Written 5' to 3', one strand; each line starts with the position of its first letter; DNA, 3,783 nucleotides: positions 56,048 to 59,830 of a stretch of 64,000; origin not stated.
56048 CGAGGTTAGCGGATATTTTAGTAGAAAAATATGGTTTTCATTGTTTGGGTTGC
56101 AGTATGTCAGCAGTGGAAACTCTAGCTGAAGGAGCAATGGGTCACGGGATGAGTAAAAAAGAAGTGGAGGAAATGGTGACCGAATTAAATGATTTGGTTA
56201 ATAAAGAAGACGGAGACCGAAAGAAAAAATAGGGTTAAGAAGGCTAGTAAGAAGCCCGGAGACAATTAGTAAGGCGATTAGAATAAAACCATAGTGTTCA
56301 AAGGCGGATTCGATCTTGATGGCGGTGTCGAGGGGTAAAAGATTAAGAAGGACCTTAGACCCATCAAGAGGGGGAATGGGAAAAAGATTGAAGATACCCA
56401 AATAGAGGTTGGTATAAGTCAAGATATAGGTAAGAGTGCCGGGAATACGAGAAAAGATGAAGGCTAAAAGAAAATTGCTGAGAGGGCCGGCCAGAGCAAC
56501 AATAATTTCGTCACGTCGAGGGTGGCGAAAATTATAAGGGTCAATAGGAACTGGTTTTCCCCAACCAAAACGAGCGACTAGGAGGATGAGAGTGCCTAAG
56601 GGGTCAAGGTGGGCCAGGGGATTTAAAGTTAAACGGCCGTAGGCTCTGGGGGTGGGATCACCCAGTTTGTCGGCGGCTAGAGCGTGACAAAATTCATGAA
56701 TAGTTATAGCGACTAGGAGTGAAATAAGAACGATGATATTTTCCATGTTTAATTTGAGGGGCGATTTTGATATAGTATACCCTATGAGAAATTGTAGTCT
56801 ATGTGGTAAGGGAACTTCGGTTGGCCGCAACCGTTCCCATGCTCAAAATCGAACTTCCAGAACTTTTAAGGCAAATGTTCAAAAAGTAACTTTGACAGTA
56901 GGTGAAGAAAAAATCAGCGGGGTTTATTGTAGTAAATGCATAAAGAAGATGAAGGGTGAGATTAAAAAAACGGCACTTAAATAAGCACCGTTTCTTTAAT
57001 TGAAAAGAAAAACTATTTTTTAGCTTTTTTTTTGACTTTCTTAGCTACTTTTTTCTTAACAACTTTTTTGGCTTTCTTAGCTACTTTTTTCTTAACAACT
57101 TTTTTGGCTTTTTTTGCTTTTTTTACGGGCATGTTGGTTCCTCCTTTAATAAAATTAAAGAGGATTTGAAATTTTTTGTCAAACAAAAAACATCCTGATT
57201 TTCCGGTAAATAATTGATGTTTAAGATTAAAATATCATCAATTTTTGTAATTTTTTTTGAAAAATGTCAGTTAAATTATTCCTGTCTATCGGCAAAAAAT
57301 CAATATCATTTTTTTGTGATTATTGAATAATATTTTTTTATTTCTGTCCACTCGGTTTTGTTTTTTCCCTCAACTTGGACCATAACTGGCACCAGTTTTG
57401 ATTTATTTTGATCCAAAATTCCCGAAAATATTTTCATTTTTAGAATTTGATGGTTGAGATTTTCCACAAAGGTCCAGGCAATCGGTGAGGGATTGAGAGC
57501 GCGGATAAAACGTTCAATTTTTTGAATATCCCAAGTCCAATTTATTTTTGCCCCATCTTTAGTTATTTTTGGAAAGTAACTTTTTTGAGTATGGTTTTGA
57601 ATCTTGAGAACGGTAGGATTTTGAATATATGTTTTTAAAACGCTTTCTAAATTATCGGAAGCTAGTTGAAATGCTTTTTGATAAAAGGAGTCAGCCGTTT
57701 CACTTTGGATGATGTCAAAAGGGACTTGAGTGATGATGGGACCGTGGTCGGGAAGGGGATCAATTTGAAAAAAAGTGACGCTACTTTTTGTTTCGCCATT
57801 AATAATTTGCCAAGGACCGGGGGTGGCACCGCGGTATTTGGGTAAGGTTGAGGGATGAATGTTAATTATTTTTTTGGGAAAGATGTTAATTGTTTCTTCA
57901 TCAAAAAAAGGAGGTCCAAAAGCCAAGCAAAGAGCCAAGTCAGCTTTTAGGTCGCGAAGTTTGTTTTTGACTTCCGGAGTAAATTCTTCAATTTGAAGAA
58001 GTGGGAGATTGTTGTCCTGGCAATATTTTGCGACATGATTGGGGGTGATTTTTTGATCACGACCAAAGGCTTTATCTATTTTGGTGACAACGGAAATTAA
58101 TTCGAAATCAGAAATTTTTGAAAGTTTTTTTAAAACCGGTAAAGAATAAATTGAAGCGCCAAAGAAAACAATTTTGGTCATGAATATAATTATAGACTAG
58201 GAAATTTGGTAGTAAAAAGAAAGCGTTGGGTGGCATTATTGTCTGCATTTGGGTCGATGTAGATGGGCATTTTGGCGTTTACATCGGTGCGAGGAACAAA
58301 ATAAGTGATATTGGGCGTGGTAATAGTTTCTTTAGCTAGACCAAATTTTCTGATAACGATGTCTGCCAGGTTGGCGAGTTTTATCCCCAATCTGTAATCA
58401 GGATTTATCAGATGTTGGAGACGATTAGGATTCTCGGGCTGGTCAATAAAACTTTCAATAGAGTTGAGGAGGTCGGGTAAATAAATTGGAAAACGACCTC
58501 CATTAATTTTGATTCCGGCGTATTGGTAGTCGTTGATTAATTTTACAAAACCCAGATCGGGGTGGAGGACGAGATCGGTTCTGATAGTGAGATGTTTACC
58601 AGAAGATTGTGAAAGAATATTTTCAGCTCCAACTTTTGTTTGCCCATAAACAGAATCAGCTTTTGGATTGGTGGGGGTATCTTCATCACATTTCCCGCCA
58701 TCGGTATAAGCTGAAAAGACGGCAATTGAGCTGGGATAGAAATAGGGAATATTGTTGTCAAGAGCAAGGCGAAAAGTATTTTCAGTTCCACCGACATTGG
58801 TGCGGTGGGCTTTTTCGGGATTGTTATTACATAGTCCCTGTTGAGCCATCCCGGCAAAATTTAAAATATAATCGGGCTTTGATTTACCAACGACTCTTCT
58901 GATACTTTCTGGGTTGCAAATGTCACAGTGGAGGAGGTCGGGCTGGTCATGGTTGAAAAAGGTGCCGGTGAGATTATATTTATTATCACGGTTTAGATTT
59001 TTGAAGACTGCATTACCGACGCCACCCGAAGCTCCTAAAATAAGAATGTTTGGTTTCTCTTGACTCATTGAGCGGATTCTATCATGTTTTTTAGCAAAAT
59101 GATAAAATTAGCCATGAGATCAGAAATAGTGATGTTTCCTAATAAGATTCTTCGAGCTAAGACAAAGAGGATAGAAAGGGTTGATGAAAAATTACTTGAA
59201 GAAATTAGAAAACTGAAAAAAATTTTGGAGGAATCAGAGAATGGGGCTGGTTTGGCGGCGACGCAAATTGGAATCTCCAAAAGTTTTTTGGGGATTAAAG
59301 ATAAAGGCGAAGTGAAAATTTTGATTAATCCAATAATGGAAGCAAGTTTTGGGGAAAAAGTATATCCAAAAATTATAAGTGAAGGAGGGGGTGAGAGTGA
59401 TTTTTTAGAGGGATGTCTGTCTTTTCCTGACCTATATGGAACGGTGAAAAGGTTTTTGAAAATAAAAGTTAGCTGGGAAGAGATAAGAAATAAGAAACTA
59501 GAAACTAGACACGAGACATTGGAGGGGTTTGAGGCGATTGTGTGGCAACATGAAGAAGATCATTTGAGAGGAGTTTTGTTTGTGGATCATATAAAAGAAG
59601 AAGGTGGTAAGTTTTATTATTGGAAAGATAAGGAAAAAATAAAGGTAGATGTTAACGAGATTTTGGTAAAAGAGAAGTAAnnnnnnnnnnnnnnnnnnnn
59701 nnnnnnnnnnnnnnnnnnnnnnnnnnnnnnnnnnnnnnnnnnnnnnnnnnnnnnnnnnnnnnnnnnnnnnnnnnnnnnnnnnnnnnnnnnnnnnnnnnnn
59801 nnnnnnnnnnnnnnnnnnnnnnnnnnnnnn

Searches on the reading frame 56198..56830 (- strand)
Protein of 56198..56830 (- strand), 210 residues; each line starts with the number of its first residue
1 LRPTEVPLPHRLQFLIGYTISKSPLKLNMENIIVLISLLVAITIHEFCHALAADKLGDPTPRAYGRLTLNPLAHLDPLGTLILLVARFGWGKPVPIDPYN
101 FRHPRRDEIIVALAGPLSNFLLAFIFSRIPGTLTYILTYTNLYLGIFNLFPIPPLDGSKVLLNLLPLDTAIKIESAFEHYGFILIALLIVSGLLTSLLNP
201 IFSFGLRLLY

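Call 63: search_protein_families(library=pfam, proteins=[window:56198-56830:-], max_evalue=0.001)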
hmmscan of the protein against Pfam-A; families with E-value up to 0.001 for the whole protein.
window:56198-56830:- (210 aa): 1 family
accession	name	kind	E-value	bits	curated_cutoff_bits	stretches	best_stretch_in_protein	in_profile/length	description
PF02163.28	Peptidase_M50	-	9.8e-15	54.9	27.2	1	133-169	162-198/221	Peptidase family M50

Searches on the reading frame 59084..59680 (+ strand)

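Call 63: search_protein_families(library=pfam, proteins=[window:59084-59680:+], max_evalue=0.001)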
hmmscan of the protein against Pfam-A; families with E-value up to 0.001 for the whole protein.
window:59084-59680:+ (198 aa): 1 family
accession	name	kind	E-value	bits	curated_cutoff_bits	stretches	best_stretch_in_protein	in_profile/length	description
PF01327.26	Pep_deformylase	-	1.3e-35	122.7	22.8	1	14-173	3-153/156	Polypeptide deformylase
